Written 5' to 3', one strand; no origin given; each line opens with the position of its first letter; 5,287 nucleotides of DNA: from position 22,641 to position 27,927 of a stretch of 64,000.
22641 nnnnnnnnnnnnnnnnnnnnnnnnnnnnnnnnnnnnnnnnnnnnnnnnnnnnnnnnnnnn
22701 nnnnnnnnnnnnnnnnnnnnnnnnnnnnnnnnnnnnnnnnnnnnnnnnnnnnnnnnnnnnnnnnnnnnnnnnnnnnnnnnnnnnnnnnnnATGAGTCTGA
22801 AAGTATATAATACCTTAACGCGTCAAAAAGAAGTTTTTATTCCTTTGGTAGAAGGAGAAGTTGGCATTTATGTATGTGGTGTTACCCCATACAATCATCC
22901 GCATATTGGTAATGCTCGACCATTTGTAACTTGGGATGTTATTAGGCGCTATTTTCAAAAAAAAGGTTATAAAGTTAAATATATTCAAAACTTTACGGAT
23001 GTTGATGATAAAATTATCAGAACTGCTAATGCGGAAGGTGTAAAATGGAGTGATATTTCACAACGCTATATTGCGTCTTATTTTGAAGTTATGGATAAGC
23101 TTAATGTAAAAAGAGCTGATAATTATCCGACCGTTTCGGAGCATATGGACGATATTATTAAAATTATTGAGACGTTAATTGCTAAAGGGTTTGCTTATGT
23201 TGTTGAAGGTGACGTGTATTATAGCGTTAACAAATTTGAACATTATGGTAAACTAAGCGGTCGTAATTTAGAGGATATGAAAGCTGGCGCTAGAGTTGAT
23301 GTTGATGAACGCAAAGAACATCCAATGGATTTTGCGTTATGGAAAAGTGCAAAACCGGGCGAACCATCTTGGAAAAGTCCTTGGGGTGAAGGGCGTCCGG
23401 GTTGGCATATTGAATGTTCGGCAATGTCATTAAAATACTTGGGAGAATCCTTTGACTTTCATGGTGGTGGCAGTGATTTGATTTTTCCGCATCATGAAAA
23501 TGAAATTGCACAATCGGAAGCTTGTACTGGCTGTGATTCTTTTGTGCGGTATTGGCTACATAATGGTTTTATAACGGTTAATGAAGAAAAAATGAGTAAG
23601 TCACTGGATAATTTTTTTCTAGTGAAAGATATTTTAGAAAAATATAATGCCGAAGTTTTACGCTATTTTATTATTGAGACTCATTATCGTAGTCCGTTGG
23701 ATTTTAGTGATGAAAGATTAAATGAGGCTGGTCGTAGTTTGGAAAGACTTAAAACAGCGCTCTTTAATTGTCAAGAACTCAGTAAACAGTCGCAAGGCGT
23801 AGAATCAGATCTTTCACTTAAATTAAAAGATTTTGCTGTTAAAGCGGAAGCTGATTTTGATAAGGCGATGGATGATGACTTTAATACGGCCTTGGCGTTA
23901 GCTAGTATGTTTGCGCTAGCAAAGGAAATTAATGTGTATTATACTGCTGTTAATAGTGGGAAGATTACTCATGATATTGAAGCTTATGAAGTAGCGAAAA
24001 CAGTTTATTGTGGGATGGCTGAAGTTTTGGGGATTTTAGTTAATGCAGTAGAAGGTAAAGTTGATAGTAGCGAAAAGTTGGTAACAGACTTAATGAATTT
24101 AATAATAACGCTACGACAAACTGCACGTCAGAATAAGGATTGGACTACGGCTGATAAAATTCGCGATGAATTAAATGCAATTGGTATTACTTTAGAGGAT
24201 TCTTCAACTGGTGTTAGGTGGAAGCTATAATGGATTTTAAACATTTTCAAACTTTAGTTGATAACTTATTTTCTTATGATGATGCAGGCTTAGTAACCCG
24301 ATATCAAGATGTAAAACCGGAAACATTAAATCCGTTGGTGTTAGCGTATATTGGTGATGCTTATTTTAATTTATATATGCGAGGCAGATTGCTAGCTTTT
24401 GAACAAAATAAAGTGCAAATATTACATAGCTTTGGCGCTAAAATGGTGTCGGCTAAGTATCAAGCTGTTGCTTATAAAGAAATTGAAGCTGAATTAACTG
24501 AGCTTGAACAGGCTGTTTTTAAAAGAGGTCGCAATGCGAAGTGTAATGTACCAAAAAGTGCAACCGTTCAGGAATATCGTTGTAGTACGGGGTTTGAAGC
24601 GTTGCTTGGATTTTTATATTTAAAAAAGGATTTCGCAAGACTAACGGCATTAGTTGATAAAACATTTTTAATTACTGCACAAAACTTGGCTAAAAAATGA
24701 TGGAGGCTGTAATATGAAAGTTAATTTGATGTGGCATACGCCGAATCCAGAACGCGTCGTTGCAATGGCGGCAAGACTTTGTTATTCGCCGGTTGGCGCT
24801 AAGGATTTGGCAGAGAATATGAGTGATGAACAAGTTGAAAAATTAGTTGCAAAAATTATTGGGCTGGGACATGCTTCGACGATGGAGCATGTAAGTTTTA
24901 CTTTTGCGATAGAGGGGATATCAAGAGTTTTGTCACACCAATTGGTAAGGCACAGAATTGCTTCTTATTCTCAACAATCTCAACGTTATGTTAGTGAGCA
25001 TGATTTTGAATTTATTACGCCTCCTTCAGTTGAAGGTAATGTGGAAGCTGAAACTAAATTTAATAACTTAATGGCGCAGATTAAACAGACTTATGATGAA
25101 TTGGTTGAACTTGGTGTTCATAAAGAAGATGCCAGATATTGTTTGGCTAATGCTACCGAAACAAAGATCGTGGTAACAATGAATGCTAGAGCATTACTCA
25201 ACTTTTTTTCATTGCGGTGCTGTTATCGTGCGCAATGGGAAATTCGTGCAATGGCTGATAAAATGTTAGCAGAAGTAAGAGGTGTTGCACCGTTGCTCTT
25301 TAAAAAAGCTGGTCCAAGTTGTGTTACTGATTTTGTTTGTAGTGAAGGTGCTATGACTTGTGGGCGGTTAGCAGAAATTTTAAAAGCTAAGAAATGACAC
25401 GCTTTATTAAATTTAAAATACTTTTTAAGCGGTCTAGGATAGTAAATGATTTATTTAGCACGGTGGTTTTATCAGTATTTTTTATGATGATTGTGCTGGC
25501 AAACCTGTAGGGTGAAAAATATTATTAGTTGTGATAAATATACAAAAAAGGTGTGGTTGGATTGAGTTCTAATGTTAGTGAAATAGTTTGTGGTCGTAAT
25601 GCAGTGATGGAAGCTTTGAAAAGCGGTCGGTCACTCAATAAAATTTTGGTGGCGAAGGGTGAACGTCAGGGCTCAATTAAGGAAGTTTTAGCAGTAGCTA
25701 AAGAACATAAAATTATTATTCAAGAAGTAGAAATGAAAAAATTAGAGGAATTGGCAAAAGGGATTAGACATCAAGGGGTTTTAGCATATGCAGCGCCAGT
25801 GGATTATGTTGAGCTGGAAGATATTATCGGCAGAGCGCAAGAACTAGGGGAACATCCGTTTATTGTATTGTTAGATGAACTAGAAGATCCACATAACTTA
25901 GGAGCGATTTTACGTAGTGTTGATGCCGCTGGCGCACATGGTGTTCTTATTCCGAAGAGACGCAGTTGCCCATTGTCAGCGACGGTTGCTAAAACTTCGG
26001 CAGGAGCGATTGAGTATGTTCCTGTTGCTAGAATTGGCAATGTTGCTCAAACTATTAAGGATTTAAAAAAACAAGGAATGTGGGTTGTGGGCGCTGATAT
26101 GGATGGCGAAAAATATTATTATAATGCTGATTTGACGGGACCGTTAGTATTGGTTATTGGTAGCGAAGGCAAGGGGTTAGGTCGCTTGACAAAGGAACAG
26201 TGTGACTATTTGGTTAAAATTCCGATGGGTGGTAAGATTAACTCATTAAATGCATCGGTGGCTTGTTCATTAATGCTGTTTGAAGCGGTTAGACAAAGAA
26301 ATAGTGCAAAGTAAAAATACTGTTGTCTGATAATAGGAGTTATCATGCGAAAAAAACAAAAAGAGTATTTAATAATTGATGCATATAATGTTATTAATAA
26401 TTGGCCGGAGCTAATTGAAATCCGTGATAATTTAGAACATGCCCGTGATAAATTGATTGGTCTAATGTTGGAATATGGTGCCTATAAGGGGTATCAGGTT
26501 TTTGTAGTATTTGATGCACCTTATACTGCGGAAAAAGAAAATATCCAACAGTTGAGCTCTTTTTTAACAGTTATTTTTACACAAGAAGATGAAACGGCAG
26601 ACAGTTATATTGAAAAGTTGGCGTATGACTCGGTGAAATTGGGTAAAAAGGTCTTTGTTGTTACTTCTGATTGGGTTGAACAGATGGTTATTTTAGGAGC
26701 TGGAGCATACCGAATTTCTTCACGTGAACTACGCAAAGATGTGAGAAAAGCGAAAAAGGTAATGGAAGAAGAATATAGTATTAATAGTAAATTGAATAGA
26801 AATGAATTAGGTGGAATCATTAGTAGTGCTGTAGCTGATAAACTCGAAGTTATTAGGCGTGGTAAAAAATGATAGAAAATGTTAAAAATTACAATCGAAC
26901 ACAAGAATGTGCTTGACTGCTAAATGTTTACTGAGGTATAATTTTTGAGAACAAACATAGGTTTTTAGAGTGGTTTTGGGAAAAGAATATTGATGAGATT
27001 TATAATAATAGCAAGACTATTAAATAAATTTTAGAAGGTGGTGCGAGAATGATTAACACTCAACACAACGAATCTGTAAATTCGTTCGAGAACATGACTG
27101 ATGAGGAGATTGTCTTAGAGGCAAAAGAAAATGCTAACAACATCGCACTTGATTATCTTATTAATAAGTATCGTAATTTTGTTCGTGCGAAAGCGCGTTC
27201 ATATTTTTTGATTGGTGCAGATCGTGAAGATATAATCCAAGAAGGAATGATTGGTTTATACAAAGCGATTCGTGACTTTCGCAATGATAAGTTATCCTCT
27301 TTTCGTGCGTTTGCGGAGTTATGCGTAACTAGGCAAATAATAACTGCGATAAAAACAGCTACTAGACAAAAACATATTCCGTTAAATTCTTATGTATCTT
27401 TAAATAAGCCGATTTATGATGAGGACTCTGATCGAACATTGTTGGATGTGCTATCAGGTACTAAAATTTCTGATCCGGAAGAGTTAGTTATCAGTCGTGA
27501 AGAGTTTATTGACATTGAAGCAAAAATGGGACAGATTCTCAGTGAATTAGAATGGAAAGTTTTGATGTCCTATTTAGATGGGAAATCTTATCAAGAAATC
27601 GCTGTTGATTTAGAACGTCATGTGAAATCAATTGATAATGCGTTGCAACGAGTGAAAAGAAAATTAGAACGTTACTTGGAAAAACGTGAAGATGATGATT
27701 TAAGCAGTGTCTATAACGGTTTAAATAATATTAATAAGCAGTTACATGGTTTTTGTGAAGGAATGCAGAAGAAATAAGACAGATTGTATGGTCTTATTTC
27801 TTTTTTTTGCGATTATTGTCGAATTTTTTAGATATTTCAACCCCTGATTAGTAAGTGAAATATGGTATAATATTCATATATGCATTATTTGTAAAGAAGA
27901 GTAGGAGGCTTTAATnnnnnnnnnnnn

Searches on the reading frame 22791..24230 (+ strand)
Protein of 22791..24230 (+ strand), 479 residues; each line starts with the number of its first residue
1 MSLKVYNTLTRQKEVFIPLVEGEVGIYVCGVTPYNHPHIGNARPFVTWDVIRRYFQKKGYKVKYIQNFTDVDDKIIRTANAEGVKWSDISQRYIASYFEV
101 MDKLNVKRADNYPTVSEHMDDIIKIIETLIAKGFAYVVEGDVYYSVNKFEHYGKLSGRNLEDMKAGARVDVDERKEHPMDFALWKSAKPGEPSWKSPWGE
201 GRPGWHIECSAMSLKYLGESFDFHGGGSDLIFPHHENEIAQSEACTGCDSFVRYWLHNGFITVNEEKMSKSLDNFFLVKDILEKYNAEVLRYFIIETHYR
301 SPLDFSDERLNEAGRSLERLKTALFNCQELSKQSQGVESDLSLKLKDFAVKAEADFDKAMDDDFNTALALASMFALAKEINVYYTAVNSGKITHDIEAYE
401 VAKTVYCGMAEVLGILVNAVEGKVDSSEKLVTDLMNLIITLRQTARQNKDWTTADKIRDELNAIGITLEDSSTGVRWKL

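Call 64: search_protein_families(library=pfam, proteins=[window:22791-24230:+], max_evalue=0.00001)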
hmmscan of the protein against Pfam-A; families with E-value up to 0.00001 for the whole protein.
window:22791-24230:+ (479 aa): 6 families
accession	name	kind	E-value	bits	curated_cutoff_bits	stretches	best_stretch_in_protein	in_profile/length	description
PF01406.26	tRNA-synt_1e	-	2.5e-135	451.1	27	1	18-313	4-299/301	tRNA synthetases class I (C) catalytic domain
PF09334.17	tRNA-synt_1g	-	8.6e-18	64.7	20.1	2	35-150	12-128/391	tRNA synthetases class I (M)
PF09190.17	DALR_2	-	3.9e-14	53.4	22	1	356-416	2-56/57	DALR domain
PF01921.24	tRNA-synt_1f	-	4.1e-11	42.9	27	0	261-332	275-347/360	tRNA synthetases class I (K)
PF00133.28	tRNA-synt_1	-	5.6e-08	32.4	22.7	1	221-303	329-411/414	tRNA synthetases class I (I, L, M and V)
PF23493.1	CysS_C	-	1.2e-06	29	23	1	441-477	14-50/51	Cysteinyl-tRNA ligase anticodon binding domain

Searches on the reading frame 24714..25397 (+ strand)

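Call 64: search_protein_families(library=pfam, proteins=[window:24714-25397:+], max_evalue=0.00001)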
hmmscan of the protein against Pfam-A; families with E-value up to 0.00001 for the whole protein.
window:24714-25397:+ (227 aa): 1 family
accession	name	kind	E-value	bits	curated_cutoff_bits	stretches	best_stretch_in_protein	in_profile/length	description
PF02511.20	Thy1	-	3.2e-76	255.8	24.8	1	5-193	2-190/191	Thymidylate synthase complementing protein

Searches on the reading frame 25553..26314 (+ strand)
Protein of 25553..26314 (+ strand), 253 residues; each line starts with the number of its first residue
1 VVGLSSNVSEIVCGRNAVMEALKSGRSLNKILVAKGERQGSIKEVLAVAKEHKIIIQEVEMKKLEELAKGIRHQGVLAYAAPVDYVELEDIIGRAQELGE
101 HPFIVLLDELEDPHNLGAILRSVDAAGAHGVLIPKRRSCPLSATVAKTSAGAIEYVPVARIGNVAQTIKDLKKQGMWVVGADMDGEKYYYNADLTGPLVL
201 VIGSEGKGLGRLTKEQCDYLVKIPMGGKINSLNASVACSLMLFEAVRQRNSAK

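Call 64: search_protein_families(library=pfam, proteins=[window:25553-26314:+], max_evalue=0.00001)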
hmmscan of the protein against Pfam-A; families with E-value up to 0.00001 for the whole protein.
window:25553-26314:+ (253 aa): 2 families
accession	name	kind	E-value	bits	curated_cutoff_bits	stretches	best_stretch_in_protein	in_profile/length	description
PF00588.24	SpoU_methylase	-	8.8e-44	149.5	29.7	1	103-243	2-142/142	SpoU rRNA Methylase family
PF08032.17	SpoU_sub_bind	-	4.7e-20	72.1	22.8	1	11-85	1-75/76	RNA 2'-O ribose methyltransferase substrate binding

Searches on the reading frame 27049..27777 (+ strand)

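Call 64: search_protein_families(library=pfam, proteins=[window:27049-27777:+], max_evalue=0.00001)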
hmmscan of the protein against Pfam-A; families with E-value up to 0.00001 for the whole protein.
window:27049-27777:+ (242 aa): 2 families
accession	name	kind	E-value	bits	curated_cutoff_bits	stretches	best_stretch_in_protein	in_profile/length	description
PF04542.20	Sigma70_r2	-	9.1e-15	54.7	24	1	37-106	1-70/71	Sigma-70 region 2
PF08281.18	Sigma70_r4_2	-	5e-09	36.1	25.7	1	171-206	19-54/54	Sigma-70, region 4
